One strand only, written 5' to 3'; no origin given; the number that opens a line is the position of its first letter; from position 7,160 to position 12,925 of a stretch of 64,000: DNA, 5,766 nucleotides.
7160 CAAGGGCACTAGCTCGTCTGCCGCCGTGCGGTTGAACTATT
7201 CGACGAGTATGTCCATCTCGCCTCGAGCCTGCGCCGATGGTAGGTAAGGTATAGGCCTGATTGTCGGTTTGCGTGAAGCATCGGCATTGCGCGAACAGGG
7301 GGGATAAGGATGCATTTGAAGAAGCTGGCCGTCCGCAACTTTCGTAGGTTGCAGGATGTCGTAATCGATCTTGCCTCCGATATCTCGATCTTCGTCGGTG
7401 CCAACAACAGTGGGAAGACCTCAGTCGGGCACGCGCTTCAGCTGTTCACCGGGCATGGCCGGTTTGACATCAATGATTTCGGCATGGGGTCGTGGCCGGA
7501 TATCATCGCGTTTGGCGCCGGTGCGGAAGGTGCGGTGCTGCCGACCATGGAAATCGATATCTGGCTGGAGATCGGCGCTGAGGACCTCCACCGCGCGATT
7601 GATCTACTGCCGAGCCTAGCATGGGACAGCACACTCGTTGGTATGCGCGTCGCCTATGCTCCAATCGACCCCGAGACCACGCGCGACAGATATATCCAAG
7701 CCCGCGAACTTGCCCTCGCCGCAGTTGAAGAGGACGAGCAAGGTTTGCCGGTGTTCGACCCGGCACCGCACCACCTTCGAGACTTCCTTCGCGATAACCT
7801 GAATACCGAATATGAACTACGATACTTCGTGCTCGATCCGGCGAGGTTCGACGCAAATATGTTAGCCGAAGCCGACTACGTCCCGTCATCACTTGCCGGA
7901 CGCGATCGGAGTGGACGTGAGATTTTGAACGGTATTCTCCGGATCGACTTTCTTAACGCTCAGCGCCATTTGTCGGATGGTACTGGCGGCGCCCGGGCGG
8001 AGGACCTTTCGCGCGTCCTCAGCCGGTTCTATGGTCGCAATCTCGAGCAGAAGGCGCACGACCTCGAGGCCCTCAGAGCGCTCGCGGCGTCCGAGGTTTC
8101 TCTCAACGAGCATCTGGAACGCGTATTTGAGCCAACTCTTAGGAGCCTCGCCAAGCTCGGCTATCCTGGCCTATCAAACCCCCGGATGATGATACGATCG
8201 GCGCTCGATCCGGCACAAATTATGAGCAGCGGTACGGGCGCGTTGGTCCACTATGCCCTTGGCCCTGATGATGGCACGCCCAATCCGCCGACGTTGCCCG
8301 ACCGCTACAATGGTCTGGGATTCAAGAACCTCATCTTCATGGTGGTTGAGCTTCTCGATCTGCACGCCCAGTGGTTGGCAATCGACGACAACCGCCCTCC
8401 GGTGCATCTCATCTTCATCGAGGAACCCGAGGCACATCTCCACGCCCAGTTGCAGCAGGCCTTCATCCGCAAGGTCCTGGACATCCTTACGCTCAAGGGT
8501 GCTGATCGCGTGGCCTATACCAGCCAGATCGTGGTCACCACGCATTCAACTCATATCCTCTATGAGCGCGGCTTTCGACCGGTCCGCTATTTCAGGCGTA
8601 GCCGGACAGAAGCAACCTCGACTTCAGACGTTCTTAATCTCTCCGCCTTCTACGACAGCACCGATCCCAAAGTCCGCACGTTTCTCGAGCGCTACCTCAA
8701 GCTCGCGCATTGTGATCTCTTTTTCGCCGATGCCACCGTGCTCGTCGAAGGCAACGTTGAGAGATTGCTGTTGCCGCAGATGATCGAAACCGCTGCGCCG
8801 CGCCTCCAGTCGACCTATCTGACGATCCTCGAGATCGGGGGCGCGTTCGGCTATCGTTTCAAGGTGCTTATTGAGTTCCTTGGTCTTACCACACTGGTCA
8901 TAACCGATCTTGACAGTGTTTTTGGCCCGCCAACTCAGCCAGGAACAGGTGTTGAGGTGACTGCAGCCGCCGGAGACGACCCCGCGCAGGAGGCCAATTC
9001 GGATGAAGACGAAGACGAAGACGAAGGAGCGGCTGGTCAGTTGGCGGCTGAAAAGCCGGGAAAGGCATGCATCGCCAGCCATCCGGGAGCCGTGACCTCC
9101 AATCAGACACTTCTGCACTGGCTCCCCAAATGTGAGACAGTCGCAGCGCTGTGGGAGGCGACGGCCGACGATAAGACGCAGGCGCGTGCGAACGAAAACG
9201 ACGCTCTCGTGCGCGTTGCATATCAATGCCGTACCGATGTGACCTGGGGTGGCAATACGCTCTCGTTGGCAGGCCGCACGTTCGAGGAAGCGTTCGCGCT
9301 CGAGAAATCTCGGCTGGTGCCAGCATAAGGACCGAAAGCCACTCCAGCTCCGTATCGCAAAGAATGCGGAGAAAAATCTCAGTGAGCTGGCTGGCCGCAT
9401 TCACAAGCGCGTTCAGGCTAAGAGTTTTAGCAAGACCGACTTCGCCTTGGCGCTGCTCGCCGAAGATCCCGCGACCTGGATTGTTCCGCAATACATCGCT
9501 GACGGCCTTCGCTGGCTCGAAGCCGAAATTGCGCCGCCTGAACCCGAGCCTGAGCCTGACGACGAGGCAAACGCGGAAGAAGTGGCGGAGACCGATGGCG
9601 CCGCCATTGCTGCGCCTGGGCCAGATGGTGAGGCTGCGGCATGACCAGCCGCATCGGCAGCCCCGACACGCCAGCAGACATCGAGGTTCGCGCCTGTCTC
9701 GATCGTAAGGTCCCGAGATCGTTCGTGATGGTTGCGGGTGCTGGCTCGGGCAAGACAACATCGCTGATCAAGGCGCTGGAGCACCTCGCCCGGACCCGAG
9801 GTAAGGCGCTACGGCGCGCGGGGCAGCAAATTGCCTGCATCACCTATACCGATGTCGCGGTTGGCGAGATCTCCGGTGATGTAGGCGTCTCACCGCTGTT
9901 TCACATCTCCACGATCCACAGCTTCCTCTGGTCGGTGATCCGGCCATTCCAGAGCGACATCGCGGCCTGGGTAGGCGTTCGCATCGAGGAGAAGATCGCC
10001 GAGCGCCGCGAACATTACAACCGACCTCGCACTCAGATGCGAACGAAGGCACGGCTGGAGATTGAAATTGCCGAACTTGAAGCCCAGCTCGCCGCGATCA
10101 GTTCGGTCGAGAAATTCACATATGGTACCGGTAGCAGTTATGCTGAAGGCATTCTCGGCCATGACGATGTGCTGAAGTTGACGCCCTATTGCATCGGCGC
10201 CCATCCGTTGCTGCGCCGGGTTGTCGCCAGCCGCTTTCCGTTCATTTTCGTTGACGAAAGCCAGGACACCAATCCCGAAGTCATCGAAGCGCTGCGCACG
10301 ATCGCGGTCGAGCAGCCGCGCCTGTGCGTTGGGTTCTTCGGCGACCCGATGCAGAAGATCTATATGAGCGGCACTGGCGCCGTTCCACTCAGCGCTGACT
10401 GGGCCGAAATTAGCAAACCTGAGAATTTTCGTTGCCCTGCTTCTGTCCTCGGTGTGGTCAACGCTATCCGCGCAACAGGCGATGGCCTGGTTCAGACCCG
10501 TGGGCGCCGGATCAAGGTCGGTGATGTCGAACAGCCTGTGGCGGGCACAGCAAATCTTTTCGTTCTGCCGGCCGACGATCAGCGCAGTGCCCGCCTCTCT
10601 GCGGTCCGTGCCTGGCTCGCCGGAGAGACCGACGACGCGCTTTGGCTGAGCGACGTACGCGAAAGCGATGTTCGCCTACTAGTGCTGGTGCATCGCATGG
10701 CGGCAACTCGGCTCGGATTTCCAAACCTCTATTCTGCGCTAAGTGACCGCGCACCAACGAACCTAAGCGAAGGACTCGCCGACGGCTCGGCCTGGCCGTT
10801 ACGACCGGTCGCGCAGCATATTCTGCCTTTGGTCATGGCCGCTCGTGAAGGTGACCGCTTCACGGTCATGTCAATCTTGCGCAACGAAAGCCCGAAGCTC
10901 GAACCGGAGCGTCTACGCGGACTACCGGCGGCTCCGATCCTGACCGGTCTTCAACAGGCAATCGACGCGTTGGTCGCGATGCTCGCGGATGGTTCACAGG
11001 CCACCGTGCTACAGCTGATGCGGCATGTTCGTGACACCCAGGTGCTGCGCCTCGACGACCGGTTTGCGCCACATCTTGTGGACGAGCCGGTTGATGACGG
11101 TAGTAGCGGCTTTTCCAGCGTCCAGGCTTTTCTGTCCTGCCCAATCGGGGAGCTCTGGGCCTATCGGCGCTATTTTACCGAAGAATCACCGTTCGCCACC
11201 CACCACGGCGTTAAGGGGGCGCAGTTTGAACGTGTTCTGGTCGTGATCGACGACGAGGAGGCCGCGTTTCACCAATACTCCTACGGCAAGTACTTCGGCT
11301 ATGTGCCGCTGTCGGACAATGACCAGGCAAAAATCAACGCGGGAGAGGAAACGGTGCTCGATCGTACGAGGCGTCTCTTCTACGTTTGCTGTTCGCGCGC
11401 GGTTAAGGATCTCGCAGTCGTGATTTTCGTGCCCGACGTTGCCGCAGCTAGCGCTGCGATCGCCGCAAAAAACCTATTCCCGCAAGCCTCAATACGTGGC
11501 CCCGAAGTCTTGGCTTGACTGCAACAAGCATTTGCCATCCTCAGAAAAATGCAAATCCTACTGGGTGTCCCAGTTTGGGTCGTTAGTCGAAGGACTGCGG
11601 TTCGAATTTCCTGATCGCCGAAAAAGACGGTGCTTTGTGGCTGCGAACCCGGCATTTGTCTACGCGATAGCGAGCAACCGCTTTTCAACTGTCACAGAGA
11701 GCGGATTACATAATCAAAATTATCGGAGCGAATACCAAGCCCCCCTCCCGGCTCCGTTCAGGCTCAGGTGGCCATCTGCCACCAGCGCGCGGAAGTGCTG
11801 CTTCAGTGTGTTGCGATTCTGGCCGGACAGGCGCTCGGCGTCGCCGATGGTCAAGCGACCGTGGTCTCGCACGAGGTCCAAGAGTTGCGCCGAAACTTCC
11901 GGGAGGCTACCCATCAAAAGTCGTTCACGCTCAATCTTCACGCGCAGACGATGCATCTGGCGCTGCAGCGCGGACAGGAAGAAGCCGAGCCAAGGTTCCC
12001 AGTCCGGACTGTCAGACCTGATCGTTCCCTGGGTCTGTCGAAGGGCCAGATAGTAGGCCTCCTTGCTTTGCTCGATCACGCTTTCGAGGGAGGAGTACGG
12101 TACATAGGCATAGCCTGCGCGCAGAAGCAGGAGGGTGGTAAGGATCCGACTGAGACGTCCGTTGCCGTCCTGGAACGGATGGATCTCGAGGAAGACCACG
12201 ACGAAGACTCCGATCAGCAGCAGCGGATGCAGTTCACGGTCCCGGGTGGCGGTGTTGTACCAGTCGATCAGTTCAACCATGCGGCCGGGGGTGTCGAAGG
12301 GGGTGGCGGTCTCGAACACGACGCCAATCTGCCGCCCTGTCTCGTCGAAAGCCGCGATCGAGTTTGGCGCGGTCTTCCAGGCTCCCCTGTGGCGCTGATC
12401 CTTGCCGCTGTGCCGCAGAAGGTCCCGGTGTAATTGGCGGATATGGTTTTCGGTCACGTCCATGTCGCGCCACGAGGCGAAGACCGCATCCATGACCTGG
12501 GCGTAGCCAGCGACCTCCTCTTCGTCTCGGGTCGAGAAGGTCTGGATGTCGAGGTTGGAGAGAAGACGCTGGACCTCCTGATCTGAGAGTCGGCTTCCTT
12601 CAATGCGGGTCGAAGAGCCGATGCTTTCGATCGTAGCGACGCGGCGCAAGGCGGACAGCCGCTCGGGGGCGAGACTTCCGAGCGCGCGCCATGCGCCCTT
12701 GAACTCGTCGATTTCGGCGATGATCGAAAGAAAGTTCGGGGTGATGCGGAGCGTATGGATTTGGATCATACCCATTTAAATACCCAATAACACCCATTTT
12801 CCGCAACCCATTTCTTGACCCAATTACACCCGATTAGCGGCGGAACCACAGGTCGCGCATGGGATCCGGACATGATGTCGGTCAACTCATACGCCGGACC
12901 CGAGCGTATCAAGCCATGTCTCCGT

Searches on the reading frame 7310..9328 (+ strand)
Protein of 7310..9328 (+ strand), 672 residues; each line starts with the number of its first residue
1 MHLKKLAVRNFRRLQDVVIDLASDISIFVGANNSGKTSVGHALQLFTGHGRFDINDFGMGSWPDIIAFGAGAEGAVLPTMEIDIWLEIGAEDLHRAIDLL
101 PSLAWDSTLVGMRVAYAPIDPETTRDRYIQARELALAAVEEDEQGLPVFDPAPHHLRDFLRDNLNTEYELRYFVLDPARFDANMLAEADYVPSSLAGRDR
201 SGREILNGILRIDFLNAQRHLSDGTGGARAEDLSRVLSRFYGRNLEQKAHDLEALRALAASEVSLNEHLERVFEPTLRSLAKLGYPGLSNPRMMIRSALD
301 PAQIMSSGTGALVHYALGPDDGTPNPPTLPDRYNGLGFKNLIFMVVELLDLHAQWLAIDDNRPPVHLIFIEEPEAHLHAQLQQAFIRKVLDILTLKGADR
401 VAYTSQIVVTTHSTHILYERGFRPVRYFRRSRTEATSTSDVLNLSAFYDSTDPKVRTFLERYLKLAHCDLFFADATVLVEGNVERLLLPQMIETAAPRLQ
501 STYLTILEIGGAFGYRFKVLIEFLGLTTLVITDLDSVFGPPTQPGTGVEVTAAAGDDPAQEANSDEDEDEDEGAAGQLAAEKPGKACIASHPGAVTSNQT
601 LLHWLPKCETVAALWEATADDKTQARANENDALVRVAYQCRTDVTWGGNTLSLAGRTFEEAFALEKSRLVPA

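Call 29: search_protein_families(library=pfam, proteins=[window:7310-9328:+], max_evalue=0.00001)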
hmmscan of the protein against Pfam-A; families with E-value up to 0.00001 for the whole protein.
window:7310-9328:+ (672 aa): 3 families
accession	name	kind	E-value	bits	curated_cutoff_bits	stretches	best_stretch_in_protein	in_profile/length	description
PF13175.12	AAA_15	-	1.1e-38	134.3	32.1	2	206-416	195-373/374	AAA ATPase domain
PF20469.4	OLD-like_TOPRIM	-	4.8e-15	56.3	23.2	1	471-535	1-67/67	Overcoming lysogenization defect protein-like, TOPRIM domain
PF13304.12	AAA_21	-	2.3e-11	44.8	27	1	362-417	256-303/304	AAA domain, putative AbiEii toxin, Type IV TA system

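Call 89: search_protein_families(library=padloc, proteins=[window:7310-9328:+], max_evalue=0.00001)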
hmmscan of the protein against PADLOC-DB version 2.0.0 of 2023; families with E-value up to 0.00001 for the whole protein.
window:7310-9328:+ (672 aa): 89 families (the best 25 are shown)
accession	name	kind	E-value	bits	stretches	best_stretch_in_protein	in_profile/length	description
PDLC00095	GajA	-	5.8e-226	750.5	1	1-667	1-659/752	AAA ATPase domain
PDLC00093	GajA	-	1.2e-221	736.4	1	1-667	1-646/736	AAA ATPase domain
PDLC00068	GajA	-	5.6e-202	670.4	1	206-666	2-454/545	AAA ATPase domain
PDLC00063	GajA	-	7.6e-113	376.4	1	1-667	1-606/679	AAA ATPase domain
PDLC00065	GajA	-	1.4e-95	319.5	1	1-665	1-586/670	AAA ATPase domain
PDLC00079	GajA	-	2.6e-78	262.5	1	1-663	1-620/702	AAA ATPase domain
PDLC00088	GajA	-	2.2e-73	246.2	1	333-663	1-296/372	AAA ATPase domain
PDLC00082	GajA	-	1.1e-47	160.9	2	331-535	344-537/694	AAA ATPase domain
PDLC02979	AriA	-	2e-46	157.5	1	1-417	1-373/373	-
PDLC00069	GajA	-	5.6e-40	135.4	2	329-517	297-479/687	AAA ATPase domain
PDLC00096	GajA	-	4.9e-38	129.2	2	334-560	264-473/630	AAA ATPase domain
PDLC00076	GajA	-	7.3e-37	125.1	1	332-535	316-506/700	AAA ATPase domain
PDLC00070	GajA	-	3.5e-36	123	2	335-553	264-465/596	AAA ATPase domain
PDLC00071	GajA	-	5.2e-35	119.3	2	333-537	248-438/588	AAA ATPase domain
PDLC00099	GajA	-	2.7e-33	113.8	2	332-625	273-541/626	AAA ATPase domain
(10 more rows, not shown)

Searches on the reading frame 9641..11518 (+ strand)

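Call 29: search_protein_families(library=pfam, proteins=[window:9641-11518:+], max_evalue=0.00001)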
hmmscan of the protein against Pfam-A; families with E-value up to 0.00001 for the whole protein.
window:9641-11518:+ (625 aa): 2 families
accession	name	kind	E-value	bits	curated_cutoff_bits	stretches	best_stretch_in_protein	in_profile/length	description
PF00580.27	UvrD-helicase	-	1.2e-16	61.7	23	2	169-241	183-253/271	UvrD/REP helicase N-terminal domain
PF13245.12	AAA_19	-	5.8e-12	46.4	25.1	1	27-242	13-132/134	AAA domain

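Call 89: search_protein_families(library=padloc, proteins=[window:9641-11518:+], max_evalue=0.00001)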
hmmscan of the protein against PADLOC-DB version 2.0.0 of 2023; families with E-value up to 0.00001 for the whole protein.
window:9641-11518:+ (625 aa): 43 families (the best 25 are shown)
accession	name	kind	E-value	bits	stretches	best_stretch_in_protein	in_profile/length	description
PDLC00143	GajB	-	7.4e-233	772.7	1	1-618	1-627/632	UrvD helicase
PDLC00111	GajB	-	8.3e-221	732.9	1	1-618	1-621/625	UrvD helicase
PDLC00135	GajB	-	5e-111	370.5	2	10-370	7-337/603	UrvD helicase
PDLC00113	GajB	-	1.3e-86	289.4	1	12-618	16-573/579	UrvD helicase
PDLC00128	GajB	-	2.8e-69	232.5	2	172-607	235-672/685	UrvD helicase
PDLC00125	GajB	-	3.1e-63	212.6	3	117-371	145-406/669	UrvD helicase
PDLC00137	GajB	-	6.9e-57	191.6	3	25-153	26-155/679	UrvD helicase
PDLC00115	GajB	-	2.5e-40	136.7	2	158-289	33-166/537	UrvD helicase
PDLC00109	GajB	-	1.1e-39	134.4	1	28-277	9-255/647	UrvD helicase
PDLC00119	GajB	-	7.7e-39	132.1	2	24-130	14-119/565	UrvD helicase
PDLC03802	RTasHel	-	3.6e-22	77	1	24-242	17-234/675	DRT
PDLC00117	GajB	-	1.5e-21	74.5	1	27-249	29-267/604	UrvD helicase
PDLC00127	GajB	-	8.6e-21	72.1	1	26-248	21-252/594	UrvD helicase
PDLC00126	GajB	-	2.8e-20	70.7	2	156-241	182-267/606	UrvD helicase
PDLC00130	GajB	-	3.6e-19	66.5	1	24-282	14-295/589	UrvD helicase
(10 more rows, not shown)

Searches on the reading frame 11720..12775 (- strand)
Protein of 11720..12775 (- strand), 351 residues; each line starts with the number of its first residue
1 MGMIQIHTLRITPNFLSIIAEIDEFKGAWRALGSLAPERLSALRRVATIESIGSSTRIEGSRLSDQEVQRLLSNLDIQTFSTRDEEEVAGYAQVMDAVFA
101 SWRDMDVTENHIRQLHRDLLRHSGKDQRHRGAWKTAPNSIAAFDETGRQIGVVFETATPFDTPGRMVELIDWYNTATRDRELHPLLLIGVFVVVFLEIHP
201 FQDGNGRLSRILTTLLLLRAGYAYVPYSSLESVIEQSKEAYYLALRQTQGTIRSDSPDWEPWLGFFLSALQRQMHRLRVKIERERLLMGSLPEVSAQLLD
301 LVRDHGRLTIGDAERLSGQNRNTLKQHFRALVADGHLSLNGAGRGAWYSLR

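Call 89: search_protein_families(library=padloc, proteins=[window:11720-12775:-], max_evalue=0.00001)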
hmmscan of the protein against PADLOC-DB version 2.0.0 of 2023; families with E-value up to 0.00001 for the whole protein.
window:11720-12775:- (351 aa): 7 families
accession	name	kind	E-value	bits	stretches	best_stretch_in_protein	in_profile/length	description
PDLC03963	SoFic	-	4.2e-45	152.7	1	27-348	41-349/361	-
PDLC04837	PDC-S04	-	5.6e-22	76.1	1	52-216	30-182/234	-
PDLC04836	PDC-S04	-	9.4e-22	75.4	1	54-249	32-213/244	-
PDLC04840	PDC-S04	-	9.2e-18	62.8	1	54-248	18-198/227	-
PDLC04839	PDC-S04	-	2.2e-15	54.9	1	188-248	130-186/205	-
PDLC04966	PDC-S24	-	1.4e-11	42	1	90-224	218-343/497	-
PDLC04838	PDC-S04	-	6.3e-06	24.1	0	197-223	142-168/209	-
